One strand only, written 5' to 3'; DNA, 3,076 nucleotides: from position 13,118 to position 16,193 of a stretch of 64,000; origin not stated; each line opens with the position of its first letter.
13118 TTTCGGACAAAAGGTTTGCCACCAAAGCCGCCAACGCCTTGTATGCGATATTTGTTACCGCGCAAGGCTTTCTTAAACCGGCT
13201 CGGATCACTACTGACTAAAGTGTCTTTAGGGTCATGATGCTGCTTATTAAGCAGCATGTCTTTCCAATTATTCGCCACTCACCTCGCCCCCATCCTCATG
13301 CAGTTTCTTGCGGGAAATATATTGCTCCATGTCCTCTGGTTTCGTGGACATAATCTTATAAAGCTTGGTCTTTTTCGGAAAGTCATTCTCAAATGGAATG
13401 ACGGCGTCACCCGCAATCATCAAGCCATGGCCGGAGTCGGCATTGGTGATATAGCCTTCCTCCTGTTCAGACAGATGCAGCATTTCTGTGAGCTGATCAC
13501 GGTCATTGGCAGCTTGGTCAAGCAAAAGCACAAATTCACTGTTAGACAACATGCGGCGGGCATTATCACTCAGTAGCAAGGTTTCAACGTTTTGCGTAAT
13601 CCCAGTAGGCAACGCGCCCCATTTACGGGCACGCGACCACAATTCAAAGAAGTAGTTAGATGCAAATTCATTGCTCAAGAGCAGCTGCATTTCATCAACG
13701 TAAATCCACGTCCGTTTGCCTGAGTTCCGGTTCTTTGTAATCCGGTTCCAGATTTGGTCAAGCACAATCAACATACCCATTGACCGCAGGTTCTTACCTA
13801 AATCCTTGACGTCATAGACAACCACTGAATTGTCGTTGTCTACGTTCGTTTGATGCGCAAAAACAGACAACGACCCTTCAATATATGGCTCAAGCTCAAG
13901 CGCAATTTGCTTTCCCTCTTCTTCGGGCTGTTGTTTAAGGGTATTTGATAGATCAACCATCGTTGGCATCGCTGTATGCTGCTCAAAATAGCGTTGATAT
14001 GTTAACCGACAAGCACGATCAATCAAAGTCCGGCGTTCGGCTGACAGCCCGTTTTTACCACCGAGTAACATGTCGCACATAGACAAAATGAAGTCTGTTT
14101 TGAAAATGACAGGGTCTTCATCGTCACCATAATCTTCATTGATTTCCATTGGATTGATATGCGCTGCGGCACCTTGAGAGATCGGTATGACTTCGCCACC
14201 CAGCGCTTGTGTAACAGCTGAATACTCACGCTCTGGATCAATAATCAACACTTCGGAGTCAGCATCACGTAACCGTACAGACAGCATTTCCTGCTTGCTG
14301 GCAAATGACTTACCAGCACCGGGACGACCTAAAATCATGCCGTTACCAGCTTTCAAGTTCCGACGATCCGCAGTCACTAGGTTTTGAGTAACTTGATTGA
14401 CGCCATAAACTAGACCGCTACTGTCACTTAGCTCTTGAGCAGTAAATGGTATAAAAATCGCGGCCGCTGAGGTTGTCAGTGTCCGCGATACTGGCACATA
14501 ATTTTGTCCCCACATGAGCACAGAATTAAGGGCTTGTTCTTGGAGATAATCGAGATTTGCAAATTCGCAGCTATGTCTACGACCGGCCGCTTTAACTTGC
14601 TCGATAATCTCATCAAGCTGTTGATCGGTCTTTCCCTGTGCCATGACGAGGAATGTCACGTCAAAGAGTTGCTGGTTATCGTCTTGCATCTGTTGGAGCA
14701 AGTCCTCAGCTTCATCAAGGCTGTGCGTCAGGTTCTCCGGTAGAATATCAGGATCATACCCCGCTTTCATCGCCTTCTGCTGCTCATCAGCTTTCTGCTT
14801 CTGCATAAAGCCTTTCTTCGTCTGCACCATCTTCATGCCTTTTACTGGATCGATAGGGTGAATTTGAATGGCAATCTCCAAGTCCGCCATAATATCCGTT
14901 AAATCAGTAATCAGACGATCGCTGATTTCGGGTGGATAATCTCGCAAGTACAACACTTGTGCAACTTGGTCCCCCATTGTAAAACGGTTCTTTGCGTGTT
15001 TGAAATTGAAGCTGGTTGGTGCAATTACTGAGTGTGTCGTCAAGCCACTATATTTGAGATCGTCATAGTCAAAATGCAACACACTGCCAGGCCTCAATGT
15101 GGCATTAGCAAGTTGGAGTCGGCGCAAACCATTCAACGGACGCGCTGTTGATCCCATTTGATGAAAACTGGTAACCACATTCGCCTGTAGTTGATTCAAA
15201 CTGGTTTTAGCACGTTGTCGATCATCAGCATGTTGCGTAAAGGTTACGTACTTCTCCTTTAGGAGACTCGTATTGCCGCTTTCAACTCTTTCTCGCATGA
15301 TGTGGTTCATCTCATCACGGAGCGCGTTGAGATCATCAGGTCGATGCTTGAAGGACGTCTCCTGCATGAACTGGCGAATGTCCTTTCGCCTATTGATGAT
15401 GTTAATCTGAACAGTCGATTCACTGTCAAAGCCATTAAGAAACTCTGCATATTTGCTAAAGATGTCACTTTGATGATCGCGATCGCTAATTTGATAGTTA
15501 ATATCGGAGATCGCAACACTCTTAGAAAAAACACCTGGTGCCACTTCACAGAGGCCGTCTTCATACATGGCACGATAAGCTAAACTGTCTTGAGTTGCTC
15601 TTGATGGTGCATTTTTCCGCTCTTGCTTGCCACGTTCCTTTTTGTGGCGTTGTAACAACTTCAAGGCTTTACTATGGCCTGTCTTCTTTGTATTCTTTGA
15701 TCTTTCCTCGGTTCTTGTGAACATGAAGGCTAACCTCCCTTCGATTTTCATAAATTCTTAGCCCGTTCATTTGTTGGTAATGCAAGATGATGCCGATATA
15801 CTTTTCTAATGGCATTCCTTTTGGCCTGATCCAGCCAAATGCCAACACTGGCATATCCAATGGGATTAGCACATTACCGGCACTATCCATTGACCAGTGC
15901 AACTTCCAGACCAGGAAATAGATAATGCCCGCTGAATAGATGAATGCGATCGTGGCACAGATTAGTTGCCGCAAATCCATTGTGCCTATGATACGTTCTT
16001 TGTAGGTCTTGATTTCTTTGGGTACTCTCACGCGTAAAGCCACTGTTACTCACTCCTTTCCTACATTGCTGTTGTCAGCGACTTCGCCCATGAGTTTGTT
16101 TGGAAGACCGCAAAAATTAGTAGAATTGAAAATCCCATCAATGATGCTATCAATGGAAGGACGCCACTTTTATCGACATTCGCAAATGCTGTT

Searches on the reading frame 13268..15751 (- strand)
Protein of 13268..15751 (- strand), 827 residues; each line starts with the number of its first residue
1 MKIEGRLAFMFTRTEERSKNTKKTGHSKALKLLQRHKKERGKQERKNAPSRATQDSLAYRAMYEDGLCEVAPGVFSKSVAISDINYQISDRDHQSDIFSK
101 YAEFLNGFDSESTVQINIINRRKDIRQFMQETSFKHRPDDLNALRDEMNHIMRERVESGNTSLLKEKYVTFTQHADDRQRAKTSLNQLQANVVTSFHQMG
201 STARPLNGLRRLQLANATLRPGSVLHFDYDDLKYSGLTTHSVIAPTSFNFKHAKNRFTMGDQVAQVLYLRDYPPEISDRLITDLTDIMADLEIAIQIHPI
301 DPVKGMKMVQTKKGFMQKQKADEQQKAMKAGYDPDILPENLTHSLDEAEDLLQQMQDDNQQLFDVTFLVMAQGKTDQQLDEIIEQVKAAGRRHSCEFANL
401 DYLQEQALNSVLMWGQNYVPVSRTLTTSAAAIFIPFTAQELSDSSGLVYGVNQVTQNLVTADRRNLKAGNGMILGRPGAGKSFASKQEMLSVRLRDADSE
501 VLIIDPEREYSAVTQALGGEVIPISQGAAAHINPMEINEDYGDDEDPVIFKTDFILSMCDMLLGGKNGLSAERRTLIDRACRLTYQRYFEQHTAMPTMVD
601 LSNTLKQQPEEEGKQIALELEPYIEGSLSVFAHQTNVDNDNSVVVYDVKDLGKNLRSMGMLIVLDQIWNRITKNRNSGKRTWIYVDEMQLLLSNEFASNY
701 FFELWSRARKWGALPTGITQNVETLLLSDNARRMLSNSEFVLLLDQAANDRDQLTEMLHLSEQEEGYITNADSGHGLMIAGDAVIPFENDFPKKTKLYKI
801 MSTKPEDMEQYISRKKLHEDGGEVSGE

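Call 20: search_protein_families(library=pfam, proteins=[window:13268-15751:-], max_evalue=0.01)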
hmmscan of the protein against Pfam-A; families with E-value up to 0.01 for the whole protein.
window:13268-15751:- (827 aa): 4 families
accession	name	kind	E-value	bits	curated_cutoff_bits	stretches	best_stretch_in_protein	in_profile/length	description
PF19044.6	P-loop_TraG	-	3.6e-11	42.8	25.8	1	467-769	28-343/413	TraG P-loop domain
PF12846.13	AAA_10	-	8.4e-08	32.1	27.5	1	467-652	20-201/362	AAA-like domain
PF01935.23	DUF87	-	0.00034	21.2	23.2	1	473-538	28-93/220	Helicase HerA, central domain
PF13401.12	AAA_22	-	0.0057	17.4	27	0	467-504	4-39/130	AAA domain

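Call 51: search_protein_families(library=ncbifam, proteins=[window:13268-15751:-], max_evalue=0.01)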
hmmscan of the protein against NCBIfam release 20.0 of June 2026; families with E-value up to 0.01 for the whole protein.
window:13268-15751:- (827 aa): 5 families
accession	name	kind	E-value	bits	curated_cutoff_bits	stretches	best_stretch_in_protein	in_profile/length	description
NF045971.1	conju_CD1110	equivalog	0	1043.5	325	1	53-805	1-752/752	VirB4-like conjugal transfer ATPase, CD1110 family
NF045975.1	VirB4_plasma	equivalog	7.5e-67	225.8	590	1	41-781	92-874/894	Mbov_0397 family ICE element conjugal transfer ATPase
TIGR02746.1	TraC-F-type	equivalog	5.9e-32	110.5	567.05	1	167-770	116-735/800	type IV secretion system protein TraC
TIGR00929.1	VirB4_CagE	subfamily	1.6e-31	109.4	643.1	1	261-770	239-726/792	VirB4 family type IV secretion/conjugal transfer ATPase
TIGR03783.1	Bac_Flav_CT_G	subfamily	1.3e-05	23.3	261.55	1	643-769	629-758/829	TraG family conjugative transposon ATPase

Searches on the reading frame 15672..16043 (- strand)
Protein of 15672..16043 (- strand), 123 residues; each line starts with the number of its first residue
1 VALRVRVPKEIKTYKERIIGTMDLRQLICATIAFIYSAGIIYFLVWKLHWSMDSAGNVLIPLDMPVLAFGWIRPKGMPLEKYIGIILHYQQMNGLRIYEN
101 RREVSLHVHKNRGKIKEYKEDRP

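Call 20: search_protein_families(library=pfam, proteins=[window:15672-16043:-], max_evalue=0.01)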
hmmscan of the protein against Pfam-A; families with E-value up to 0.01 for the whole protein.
window:15672-16043:- (123 aa): 1 family
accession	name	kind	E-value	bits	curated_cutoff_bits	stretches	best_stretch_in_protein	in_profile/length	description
PF12666.12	PrgI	-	7.4e-16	58.9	27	1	6-90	1-82/91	PrgI family protein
